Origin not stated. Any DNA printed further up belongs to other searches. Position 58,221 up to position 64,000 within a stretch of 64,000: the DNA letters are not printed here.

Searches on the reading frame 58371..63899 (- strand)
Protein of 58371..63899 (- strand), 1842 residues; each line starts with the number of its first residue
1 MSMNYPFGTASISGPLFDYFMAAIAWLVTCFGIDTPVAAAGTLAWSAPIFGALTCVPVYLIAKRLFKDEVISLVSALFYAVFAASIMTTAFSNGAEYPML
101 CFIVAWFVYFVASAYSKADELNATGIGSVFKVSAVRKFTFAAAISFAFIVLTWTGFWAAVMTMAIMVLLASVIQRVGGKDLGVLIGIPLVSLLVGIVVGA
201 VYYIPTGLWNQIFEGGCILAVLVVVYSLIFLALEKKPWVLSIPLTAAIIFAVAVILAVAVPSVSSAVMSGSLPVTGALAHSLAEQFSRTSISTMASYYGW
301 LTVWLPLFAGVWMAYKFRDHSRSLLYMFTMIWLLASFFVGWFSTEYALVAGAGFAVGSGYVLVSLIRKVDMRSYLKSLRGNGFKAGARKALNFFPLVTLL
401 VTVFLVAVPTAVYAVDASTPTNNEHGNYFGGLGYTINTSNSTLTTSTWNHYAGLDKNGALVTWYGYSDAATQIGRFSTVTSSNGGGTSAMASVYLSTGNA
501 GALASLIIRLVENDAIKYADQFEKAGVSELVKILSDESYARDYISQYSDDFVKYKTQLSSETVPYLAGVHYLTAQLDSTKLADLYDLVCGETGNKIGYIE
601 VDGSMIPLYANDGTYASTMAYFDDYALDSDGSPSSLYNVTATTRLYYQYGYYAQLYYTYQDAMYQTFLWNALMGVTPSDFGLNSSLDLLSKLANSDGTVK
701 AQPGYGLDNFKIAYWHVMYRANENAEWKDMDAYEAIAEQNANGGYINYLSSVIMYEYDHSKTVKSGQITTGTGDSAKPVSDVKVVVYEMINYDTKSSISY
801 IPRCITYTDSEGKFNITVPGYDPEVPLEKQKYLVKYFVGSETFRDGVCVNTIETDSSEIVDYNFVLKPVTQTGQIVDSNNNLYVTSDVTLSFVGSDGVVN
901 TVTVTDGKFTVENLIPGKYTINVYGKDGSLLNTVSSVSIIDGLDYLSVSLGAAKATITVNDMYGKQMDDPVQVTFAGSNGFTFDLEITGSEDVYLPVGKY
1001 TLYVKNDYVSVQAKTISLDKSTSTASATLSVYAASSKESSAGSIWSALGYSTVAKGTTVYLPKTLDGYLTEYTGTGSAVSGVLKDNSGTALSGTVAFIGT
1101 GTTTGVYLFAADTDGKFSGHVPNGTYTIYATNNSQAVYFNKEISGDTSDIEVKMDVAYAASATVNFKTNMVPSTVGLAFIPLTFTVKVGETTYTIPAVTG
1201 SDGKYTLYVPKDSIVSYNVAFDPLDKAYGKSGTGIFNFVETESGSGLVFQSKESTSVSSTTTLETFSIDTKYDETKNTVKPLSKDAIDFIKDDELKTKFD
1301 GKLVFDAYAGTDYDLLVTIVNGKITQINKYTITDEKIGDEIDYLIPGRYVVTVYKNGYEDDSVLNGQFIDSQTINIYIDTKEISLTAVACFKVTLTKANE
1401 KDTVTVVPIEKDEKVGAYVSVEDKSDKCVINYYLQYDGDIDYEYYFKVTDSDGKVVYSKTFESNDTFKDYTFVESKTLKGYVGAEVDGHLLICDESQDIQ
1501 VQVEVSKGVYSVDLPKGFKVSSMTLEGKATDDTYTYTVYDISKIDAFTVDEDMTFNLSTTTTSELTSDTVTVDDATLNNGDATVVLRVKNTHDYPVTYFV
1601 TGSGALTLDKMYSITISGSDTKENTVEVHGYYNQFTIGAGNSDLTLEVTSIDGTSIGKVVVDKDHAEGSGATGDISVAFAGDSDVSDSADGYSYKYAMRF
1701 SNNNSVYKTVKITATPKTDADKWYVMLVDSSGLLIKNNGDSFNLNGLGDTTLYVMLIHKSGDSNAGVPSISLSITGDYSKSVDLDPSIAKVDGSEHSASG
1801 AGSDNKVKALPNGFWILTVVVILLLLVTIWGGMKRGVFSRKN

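Call 86: search_protein_families(library=pfam, proteins=[window:58371-63899:-], max_evalue=0.01)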
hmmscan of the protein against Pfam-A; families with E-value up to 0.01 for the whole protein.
window:58371-63899:- (1842 aa): 3 families
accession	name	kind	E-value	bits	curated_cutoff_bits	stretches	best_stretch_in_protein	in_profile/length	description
PF13620.12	CarboxypepD_reg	-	7.9e-09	36.2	32.3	1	872-924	3-55/82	Carboxypeptidase regulatory-like domain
PF14686.12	fn3_3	-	0.00022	21.3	24.4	0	904-939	32-67/75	Polysaccharide lyase family 4, domain II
PF07495.19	Y_Y_Y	-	0.0046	17.3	26.6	1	901-929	23-50/65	Y_Y_Y domain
